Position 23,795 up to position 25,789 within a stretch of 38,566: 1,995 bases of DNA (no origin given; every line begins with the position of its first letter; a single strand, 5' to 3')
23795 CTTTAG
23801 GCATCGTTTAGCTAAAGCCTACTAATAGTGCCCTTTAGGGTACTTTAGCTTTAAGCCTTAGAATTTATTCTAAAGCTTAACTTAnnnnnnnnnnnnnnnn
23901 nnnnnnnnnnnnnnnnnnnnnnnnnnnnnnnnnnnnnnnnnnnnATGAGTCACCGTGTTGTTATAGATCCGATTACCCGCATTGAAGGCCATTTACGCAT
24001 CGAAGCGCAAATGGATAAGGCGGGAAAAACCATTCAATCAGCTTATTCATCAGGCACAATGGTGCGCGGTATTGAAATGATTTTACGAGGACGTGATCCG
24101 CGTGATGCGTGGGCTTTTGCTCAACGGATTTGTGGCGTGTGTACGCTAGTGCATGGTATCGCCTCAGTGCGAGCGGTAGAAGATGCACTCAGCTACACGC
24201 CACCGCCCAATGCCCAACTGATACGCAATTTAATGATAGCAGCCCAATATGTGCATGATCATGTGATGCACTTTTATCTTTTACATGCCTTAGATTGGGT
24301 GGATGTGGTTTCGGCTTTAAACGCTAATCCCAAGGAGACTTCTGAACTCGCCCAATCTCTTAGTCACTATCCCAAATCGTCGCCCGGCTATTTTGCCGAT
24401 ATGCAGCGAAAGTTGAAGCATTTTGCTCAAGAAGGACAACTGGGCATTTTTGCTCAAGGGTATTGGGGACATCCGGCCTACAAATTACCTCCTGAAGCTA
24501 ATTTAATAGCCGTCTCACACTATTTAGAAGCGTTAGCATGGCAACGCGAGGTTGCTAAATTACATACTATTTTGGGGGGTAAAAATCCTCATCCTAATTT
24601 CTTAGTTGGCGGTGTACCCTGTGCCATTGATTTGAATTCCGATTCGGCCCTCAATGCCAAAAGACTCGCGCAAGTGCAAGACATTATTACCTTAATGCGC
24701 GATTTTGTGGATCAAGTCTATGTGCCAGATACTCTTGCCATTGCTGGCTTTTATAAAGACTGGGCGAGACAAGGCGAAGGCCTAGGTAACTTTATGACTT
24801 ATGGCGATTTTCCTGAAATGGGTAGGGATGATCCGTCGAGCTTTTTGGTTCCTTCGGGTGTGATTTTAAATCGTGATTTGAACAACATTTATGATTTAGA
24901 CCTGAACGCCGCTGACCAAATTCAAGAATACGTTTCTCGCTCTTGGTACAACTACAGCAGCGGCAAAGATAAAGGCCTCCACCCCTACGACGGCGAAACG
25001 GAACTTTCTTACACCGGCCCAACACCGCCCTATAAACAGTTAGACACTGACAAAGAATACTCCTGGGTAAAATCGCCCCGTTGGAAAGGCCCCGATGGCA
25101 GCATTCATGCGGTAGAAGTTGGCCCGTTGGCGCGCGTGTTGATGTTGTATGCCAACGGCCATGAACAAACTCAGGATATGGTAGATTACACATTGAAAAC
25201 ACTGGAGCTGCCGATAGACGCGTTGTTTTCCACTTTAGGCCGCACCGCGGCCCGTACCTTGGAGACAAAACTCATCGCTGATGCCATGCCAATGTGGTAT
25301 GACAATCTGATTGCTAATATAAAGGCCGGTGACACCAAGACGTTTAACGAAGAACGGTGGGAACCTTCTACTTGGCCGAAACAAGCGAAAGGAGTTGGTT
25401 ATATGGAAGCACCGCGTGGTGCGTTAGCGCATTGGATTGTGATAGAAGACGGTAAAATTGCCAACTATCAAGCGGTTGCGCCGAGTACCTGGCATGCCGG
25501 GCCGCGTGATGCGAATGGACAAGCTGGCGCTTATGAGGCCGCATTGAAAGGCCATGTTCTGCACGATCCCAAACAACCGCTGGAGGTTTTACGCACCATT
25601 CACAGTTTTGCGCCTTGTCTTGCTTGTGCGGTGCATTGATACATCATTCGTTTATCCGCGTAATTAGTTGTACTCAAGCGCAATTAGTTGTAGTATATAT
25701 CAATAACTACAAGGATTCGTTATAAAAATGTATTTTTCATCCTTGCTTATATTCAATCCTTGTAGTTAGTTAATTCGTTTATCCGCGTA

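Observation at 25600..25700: HynL terminates exactly at the processing-site histidine, and a dispersed repeat starts 4 nt later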

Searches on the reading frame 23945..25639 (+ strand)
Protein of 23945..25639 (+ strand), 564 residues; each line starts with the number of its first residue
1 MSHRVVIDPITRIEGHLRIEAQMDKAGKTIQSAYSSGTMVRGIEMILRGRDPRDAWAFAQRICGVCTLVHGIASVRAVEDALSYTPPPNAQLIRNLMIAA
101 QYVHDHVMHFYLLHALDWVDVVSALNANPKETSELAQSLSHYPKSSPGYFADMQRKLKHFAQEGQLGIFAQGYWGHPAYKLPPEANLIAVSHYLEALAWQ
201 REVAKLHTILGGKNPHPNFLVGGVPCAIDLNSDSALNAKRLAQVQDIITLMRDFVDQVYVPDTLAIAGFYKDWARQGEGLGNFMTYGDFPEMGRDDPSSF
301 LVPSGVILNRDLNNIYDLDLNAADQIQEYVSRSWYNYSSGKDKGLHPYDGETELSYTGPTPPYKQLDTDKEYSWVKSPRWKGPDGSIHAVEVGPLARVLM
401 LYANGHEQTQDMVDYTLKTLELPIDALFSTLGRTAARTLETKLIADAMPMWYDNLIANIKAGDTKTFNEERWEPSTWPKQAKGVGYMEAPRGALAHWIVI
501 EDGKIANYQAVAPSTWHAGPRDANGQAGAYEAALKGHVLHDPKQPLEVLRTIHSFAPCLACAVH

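Call 10: find_homologous_proteins(query=window:23945-25636:+, max_evalue=1e-50)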
Query seq(564 aa) (564 aa): 8000 proteins with E <= 1e-50 among 8000 candidates; the best 120 are listed.
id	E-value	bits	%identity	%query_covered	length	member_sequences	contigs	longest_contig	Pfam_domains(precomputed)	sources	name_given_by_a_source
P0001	0.0e+0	1319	100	100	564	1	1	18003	PF00374.25,PF27537.1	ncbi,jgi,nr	ncbi:MAG TPA: nickel-dependent hydrogenase large subunit [Thioploca sp.]|nr:nickel-dependent hydroge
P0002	0.0e+0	1304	98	100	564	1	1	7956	PF00374.25,PF27537.1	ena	-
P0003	0.0e+0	1301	98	100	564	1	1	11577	PF00374.25,PF27537.1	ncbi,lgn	-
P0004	0.0e+0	1253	95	100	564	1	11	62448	PF00374.25,PF27537.1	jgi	jgi:hydrogenase large subunit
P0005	0.0e+0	1152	85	100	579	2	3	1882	PF00374.25,PF27537.1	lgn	-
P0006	0.0e+0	1149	85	100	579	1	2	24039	PF00374.25,PF27537.1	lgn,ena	-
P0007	0.0e+0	1149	85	100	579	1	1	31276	PF00374.25,PF27537.1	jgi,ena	-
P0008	0.0e+0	1138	84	100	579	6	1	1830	PF00374.25,PF27537.1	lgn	-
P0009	0.0e+0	1128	83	100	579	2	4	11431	PF00374.25,PF27537.1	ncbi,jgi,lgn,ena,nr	ncbi:MAG: hydrogenase 1 large subunit [Gammaproteobacteria bacterium]|nr:MAG: hydrogenase 1 large su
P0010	0.0e+0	1121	83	100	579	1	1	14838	PF00374.25,PF27537.1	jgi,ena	-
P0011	0.0e+0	1120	83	100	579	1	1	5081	PF00374.25,PF27537.1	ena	-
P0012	0.0e+0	1120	83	100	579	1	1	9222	PF00374.25,PF27537.1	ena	-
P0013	0.0e+0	1119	83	100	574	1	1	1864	PF00374.25,PF27537.1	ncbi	-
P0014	0.0e+0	1113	83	100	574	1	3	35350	PF00374.25,PF27537.1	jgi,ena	-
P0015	0.0e+0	1108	82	100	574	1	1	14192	PF00374.25,PF27537.1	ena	-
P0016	0.0e+0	1106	81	100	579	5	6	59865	PF00374.25,PF27537.1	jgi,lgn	jgi:hydrogenase large subunit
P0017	0.0e+0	1105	82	100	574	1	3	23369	PF00374.25,PF27537.1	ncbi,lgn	-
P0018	0.0e+0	1105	82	100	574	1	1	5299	PF00374.25,PF27537.1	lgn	-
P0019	0.0e+0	1099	82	100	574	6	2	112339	PF00374.25,PF27537.1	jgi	jgi:hydrogenase large subunit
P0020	0.0e+0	1098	82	99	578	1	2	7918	PF00374.25,PF27537.1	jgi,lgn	-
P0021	0.0e+0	1097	82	99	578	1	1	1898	PF00374.25,PF27537.1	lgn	-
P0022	0.0e+0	1097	81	100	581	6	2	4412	PF00374.25,PF27537.1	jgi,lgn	jgi:hydrogenase large subunit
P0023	0.0e+0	1096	82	100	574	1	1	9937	PF00374.25,PF27537.1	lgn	-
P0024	0.0e+0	1095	82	99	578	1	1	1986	PF00374.25,PF27537.1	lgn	-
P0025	0.0e+0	1095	81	100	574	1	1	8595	PF00374.25,PF27537.1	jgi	-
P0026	0.0e+0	1093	82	99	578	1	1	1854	PF00374.25,PF27537.1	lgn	-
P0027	0.0e+0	1093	81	100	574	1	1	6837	PF00374.25,PF27537.1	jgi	jgi:hydrogenase large subunit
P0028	0.0e+0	1092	81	100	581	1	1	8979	PF00374.25,PF27537.1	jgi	jgi:hydrogenase large subunit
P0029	0.0e+0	1091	81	99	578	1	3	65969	PF00374.25,PF27537.1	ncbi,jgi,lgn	-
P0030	0.0e+0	1091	81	100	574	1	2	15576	PF00374.25,PF27537.1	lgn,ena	-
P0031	0.0e+0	1090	80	100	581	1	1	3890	PF00374.25,PF27537.1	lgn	-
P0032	0.0e+0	1090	81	100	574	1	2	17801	PF00374.25,PF27537.1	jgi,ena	jgi:hydrogenase large subunit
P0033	0.0e+0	1088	81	99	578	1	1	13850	PF00374.25,PF27537.1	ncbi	-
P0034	0.0e+0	1083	80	100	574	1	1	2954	PF00374.25,PF27537.1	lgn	-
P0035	0.0e+0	1082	79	100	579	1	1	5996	PF00374.25,PF27537.1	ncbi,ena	-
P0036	0.0e+0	1081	80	100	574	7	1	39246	PF00374.25,PF27537.1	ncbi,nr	ncbi:MAG: nickel-dependent hydrogenase large subunit [Thioploca sp.]|nr:nickel-dependent hydrogenase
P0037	0.0e+0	1075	79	100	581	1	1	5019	PF00374.25,PF27537.1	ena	-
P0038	0.0e+0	1065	78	100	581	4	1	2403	PF00374.25,PF27537.1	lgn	-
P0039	0.0e+0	1062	80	100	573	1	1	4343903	PF00374.25,PF27537.1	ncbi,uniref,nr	ncbi:nickel-dependent hydrogenase large subunit [Thiothrix winogradskyi]|uniref:Uptake hydrogenase l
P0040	0.0e+0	1062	78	100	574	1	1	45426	PF00374.25,PF27537.1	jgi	-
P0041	0.0e+0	1062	80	100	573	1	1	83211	PF00374.25,PF27537.1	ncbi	-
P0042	0.0e+0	1061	80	100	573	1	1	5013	PF00374.25,PF27537.1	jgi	-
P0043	0.0e+0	1061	80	100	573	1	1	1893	PF00374.25,PF27537.1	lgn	-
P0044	0.0e+0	1061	79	100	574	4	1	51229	PF00374.25,PF27537.1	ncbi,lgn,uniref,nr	ncbi:nickel-dependent hydrogenase large subunit [Candidatus Albibeggiatoa sp. nov. NOAA]|uniref:nick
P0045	0.0e+0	1060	80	100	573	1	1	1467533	PF00374.25,PF27537.1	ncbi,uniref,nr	ncbi:nickel-dependent hydrogenase large subunit [Thiothrix fructosivorans]|uniref:Uptake hydrogenase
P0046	0.0e+0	1060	77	100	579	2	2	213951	PF00374.25,PF27537.1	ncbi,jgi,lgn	-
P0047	0.0e+0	1060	80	100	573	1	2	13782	PF00374.25,PF27537.1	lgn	-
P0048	0.0e+0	1060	80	100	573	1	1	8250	PF00374.25,PF27537.1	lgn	-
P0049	0.0e+0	1060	80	100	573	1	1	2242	PF00374.25,PF27537.1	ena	-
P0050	0.0e+0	1060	80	100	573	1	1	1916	PF00374.25,PF27537.1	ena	-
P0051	0.0e+0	1059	80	100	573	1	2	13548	PF00374.25,PF27537.1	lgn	-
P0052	0.0e+0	1059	80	100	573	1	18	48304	PF00374.25,PF27537.1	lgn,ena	-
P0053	0.0e+0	1058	79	100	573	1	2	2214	PF00374.25,PF27537.1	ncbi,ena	-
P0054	0.0e+0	1058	80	100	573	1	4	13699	PF00374.25,PF27537.1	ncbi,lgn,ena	-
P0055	0.0e+0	1058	80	100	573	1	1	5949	PF00374.25,PF27537.1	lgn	-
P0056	0.0e+0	1058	80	100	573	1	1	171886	PF00374.25,PF27537.1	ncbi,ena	-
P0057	0.0e+0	1058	80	100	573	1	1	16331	PF00374.25,PF27537.1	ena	-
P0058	0.0e+0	1058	80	100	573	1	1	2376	PF00374.25,PF27537.1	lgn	-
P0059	0.0e+0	1057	80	100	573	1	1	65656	PF00374.25,PF27537.1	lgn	-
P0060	0.0e+0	1057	80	100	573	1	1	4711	PF00374.25,PF27537.1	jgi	jgi:hydrogenase large subunit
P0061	0.0e+0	1057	80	100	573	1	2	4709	PF00374.25,PF27537.1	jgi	jgi:hydrogenase large subunit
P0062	0.0e+0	1057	80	100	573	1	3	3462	PF00374.25,PF27537.1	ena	-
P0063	0.0e+0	1057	80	100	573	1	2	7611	PF00374.25,PF27537.1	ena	-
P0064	0.0e+0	1057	80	100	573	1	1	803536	PF00374.25,PF27537.1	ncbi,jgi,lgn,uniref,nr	ncbi:nickel-dependent hydrogenase large subunit [Thiothrix unzii]|jgi:hydrogenase large subunit|unir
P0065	0.0e+0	1057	80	100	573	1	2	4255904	PF00374.25,PF27537.1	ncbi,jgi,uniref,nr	ncbi:nickel-dependent hydrogenase large subunit [Thiothrix subterranea]|uniref:Uptake hydrogenase la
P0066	0.0e+0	1057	80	100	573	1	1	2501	PF00374.25,PF27537.1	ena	-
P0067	0.0e+0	1057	80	100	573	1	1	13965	PF00374.25,PF27537.1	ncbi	-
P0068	0.0e+0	1057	80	100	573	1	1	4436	PF00374.25,PF27537.1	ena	-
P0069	0.0e+0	1057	79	100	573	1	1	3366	PF00374.25,PF27537.1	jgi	jgi:hydrogenase large subunit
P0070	0.0e+0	1057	79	100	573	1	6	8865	PF00374.25,PF27537.1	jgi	jgi:hydrogenase large subunit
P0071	0.0e+0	1057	79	100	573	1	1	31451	PF00374.25,PF27537.1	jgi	jgi:hydrogenase large subunit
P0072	0.0e+0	1057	80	100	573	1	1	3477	PF00374.25,PF27537.1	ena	-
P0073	0.0e+0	1057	79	100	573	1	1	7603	PF00374.25,PF27537.1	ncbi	-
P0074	0.0e+0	1056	80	100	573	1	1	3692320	PF00374.25,PF27537.1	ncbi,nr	ncbi:MAG: nickel-dependent hydrogenase large subunit [Candidatus Thiothrix sulfatifontis]|nr:MAG: ni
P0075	0.0e+0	1056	80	100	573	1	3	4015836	PF00374.25,PF27537.1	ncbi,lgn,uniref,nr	ncbi:MAG: nickel-dependent hydrogenase large subunit [Thiofilum sp.]|uniref:nickel-dependent hydroge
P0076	0.0e+0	1056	80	100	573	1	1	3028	PF00374.25,PF27537.1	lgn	-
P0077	0.0e+0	1056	80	100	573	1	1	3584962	PF00374.25,PF27537.1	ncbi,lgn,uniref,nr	ncbi:nickel-dependent hydrogenase large subunit [Thiothrix unzii]|uniref:Uptake hydrogenase large su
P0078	0.0e+0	1056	79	100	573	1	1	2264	PF00374.25,PF27537.1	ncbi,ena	-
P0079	0.0e+0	1056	80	100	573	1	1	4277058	PF00374.25,PF27537.1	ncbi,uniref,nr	ncbi:MAG: nickel-dependent hydrogenase large subunit [Candidatus Thiothrix putei]|uniref:Uptake hydr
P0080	0.0e+0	1056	80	100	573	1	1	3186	PF00374.25,PF27537.1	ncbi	-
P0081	0.0e+0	1056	80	100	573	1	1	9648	PF00374.25,PF27537.1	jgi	jgi:hydrogenase large subunit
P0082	0.0e+0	1056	79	100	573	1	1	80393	PF00374.25,PF27537.1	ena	-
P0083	0.0e+0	1056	80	100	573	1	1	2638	PF00374.25,PF27537.1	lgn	-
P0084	0.0e+0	1056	80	100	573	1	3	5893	PF00374.25,PF27537.1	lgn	-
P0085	0.0e+0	1056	80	100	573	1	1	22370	PF00374.25,PF27537.1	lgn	-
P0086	0.0e+0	1055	80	100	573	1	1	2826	PF00374.25,PF27537.1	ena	-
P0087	0.0e+0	1055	79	100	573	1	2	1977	PF00374.25,PF27537.1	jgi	-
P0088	0.0e+0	1055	80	100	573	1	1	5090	PF00374.25,PF27537.1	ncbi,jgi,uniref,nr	ncbi:MAG: hydrogenase 2 large subunit [Thiothrix lacustris]|uniref:Uptake hydrogenase large subunit 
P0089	0.0e+0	1054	79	100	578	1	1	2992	PF00374.25,PF27537.1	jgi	jgi:hydrogenase large subunit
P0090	0.0e+0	1054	80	100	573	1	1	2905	PF00374.25,PF27537.1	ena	-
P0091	0.0e+0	1054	80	100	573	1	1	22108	PF00374.25,PF27537.1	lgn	-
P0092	0.0e+0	1054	80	100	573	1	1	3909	PF00374.25,PF27537.1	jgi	jgi:hydrogenase large subunit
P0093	0.0e+0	1054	79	100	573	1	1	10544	PF00374.25,PF27537.1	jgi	jgi:hydrogenase large subunit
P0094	0.0e+0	1054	79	100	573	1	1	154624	PF00374.25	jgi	jgi:hydrogenase large subunit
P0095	0.0e+0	1054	79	100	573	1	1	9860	PF00374.25,PF27537.1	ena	-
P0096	0.0e+0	1053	78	100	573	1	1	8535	PF00374.25,PF27537.1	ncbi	ncbi:MAG: nickel-dependent hydrogenase large subunit [Gammaproteobacteria bacterium]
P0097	0.0e+0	1053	80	100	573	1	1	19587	PF00374.25,PF27537.1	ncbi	-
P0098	0.0e+0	1053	79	100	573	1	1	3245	PF00374.25,PF27537.1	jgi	-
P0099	0.0e+0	1053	79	100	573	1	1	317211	PF00374.25,PF27537.1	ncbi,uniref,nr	ncbi:MAG: nickel-dependent hydrogenase large subunit [Thiothrix sp.]|uniref:nickel-dependent hydroge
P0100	0.0e+0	1053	79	100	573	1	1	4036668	PF00374.25,PF27537.1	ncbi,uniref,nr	ncbi:nickel-dependent hydrogenase large subunit [Thiothrix subterranea]|uniref:nickel-dependent hydr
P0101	0.0e+0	1052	80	100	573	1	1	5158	PF00374.25,PF27537.1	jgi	jgi:hydrogenase large subunit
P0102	0.0e+0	1052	79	100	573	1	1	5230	PF00374.25,PF27537.1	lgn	-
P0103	0.0e+0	1052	79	100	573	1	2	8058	PF00374.25,PF27537.1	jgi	-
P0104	0.0e+0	1052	78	100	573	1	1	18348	PF00374.25,PF27537.1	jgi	-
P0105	0.0e+0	1052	80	100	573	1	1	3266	PF00374.25,PF27537.1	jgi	jgi:hydrogenase large subunit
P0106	0.0e+0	1051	79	100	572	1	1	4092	PF00374.25,PF27537.1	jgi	-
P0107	0.0e+0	1051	78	100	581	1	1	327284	PF00374.25,PF27537.1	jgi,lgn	-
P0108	0.0e+0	1050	79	100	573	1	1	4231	PF00374.25,PF27537.1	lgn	-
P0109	0.0e+0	1050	79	100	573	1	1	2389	PF00374.25,PF27537.1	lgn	-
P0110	0.0e+0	1050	79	100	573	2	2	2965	PF00374.25,PF27537.1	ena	-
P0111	0.0e+0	1050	79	100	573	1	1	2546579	PF00374.25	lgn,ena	-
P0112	0.0e+0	1050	79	100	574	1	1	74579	PF00374.25,PF27537.1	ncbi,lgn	-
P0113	0.0e+0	1050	79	100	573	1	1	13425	PF00374.25,PF27537.1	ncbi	-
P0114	0.0e+0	1050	79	100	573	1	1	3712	PF00374.25,PF27537.1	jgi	jgi:hydrogenase large subunit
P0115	0.0e+0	1050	78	100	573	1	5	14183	PF00374.25,PF27537.1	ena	-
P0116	0.0e+0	1050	78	100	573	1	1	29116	PF00374.25,PF27537.1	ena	-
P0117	0.0e+0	1050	79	100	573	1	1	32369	PF00374.25,PF27537.1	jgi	-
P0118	0.0e+0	1050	94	87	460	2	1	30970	PF00374.25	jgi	-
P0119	0.0e+0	1050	79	100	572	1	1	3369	PF00374.25,PF27537.1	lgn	-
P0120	0.0e+0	1050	79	100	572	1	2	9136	PF00374.25,PF27537.1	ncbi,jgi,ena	-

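Call 13: find_encoding_contigs(protein=P0004, flank=10000, max_places=4)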
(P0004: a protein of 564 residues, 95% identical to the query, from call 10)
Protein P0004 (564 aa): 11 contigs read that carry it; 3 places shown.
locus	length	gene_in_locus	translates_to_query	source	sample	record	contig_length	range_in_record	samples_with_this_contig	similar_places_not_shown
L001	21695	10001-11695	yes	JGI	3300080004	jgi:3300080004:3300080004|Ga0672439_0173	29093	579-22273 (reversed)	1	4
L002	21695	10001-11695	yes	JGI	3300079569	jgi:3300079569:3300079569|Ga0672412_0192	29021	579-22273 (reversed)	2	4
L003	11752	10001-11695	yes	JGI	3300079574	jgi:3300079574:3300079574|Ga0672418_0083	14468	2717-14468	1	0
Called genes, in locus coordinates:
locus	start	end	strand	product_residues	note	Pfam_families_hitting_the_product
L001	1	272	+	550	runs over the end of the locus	PF13191:AAA_16, PF13604:AAA_30 (weak), PF20703:nSTAND1 (faint), PF13173:AAA_14 (weak), PF13401:AAA_22, PF21327:GspA_C39-like, PF01471:PG_binding_1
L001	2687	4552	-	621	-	-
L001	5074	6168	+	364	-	PF01058:Oxidored_q6, PF14720:NiFe_hyd_SSU_C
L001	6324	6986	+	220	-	-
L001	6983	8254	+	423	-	PF13237:Fer4_10 (faint), PF00037:Fer4 (faint), PF12838:Fer4_7, PF13183:Fer4_8, PF13534:Fer4_17, PF02754:CCG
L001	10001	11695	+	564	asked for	PF27537:HoxH, PF00374:NiFeSe_Hases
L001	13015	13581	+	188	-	PF01582:TIR (weak), PF13676:TIR_2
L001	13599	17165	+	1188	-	PF01582:TIR (weak), PF04368:DUF507 (faint), PF08937:ThsB_TIR (faint), PF10137:CAP12-PCTIR_TIR (faint), PF13676:TIR_2, PF15891:Nuc_deoxyri_tr2 (faint), PF13676:TIR_2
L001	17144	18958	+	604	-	PF02743:dCache_1 (weak)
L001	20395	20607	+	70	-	-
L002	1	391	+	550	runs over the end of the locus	PF13191:AAA_16, PF13604:AAA_30 (weak), PF20703:nSTAND1 (faint), PF13173:AAA_14 (weak), PF13401:AAA_22, PF21327:GspA_C39-like, PF01471:PG_binding_1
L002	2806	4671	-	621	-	-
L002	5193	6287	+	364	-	PF01058:Oxidored_q6, PF14720:NiFe_hyd_SSU_C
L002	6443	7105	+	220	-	-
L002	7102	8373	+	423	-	PF13237:Fer4_10 (faint), PF00037:Fer4 (faint), PF12838:Fer4_7 (weak), PF13183:Fer4_8, PF13534:Fer4_17, PF02754:CCG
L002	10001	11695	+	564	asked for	PF27537:HoxH, PF00374:NiFeSe_Hases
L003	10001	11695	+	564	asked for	PF27537:HoxH, PF00374:NiFeSe_Hases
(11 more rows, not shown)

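Call 14: find_encoding_contigs(protein=P0003, flank=10000, max_places=3)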
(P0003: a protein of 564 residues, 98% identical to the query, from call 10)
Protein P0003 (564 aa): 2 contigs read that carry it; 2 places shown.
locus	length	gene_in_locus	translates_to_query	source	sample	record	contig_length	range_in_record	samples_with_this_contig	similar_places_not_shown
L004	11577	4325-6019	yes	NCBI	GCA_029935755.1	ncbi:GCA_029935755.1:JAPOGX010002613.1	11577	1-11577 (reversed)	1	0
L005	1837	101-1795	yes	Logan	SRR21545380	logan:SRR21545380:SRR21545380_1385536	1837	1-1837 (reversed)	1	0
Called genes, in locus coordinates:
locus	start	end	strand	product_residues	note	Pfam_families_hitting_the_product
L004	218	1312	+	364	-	PF01058:Oxidored_q6, PF14720:NiFe_hyd_SSU_C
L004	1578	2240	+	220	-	-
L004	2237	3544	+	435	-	PF00037:Fer4 (faint), PF12838:Fer4_7 (weak), PF13183:Fer4_8, PF13534:Fer4_17, PF02754:CCG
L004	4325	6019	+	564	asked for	PF27537:HoxH, PF00374:NiFeSe_Hases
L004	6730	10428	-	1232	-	PF21088:MS_channel_1st, PF00924:MS_channel_2nd, PF21082:MS_channel_3rd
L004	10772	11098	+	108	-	PF24393:Pepco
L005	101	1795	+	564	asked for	PF27537:HoxH, PF00374:NiFeSe_Hases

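Call 17: find_encoding_contigs(protein=P0007, flank=10000, max_places=2)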
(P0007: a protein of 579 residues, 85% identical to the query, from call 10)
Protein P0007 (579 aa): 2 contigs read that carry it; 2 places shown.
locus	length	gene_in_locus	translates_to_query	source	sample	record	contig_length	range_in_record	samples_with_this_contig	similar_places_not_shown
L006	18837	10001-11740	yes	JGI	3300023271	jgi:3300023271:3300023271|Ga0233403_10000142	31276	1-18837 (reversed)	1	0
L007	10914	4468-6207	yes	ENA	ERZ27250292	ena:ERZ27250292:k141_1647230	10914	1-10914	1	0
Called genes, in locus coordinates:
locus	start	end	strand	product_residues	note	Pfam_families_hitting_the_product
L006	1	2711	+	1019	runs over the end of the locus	PF22240:ISP_coupler, PF02384:N6_Mtase, PF07669:Eco57I, PF18135:Type_ISP_C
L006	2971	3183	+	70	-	-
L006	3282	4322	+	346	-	-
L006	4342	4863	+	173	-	-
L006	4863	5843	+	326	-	PF04754:Transposase_31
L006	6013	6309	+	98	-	-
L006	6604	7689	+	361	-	PF01058:Oxidored_q6, PF14720:NiFe_hyd_SSU_C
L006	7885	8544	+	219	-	-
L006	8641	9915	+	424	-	PF13187:Fer4_9 (faint), PF00037:Fer4 (faint), PF13183:Fer4_8, PF12838:Fer4_7, PF13534:Fer4_17, PF02754:CCG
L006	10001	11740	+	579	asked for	PF27537:HoxH, PF00374:NiFeSe_Hases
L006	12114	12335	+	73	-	-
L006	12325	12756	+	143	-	PF01850:PIN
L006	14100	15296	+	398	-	PF02463:SMC_N, PF11398:DUF2813 (faint), PF13175:AAA_15, PF13476:AAA_23, PF13555:AAA_29 (faint), PF00005:ABC_tran (faint), PF13304:AAA_21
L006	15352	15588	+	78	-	-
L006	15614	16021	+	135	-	-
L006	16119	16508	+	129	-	-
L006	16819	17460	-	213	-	PF18737:HEPN_MAE_28990, PF18735:HEPN_RiboL-PSP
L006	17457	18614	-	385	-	PF03235:GmrSD_N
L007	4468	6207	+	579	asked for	PF27537:HoxH, PF00374:NiFeSe_Hases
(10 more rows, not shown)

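Call 18: find_encoding_contigs(protein=P0006, flank=10000, max_places=2)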
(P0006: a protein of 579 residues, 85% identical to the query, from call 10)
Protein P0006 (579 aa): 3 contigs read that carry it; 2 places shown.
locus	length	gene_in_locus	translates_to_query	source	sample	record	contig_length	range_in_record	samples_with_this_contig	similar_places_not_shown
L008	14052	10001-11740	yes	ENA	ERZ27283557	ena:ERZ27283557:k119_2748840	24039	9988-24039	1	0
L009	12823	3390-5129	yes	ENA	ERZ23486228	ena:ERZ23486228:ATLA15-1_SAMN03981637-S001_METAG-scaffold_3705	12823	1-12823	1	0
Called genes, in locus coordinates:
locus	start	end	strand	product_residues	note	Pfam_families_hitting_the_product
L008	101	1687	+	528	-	PF01921:tRNA-synt_1f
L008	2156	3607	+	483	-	PF00072:Response_reg, PF00158:Sigma54_activat, PF14532:Sigma54_activ_2, PF07724:AAA_2 (weak), PF00004:AAA (weak), PF25601:AAA_lid_14, PF02954:HTH_8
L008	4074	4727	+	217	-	PF02397:Bac_transf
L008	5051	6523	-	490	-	-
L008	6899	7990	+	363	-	PF01058:Oxidored_q6, PF14720:NiFe_hyd_SSU_C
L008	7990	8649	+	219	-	-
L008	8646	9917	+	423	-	PF13187:Fer4_9 (faint), PF00037:Fer4 (faint), PF12838:Fer4_7, PF13183:Fer4_8, PF13534:Fer4_17, PF02754:CCG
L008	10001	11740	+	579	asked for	PF27537:HoxH (weak), PF00374:NiFeSe_Hases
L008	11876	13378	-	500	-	PF13375:RnfC_N, PF01512:Complex1_51K, PF10531:SLBB (weak), PF13187:Fer4_9 (faint), PF00037:Fer4 (faint), PF12838:Fer4_7, PF13183:Fer4_8 (weak), PF13237:Fer4_10 (weak)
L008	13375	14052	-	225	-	?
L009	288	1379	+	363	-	PF01058:Oxidored_q6, PF14720:NiFe_hyd_SSU_C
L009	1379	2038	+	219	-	-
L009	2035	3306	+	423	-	PF13187:Fer4_9 (faint), PF00037:Fer4 (faint), PF12838:Fer4_7, PF13183:Fer4_8, PF13534:Fer4_17, PF02754:CCG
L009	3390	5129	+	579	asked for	PF27537:HoxH (weak), PF00374:NiFeSe_Hases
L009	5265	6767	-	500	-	PF13375:RnfC_N, PF01512:Complex1_51K, PF10531:SLBB (weak), PF13187:Fer4_9 (faint), PF00037:Fer4 (faint), PF12838:Fer4_7, PF13183:Fer4_8 (weak), PF13237:Fer4_10 (weak)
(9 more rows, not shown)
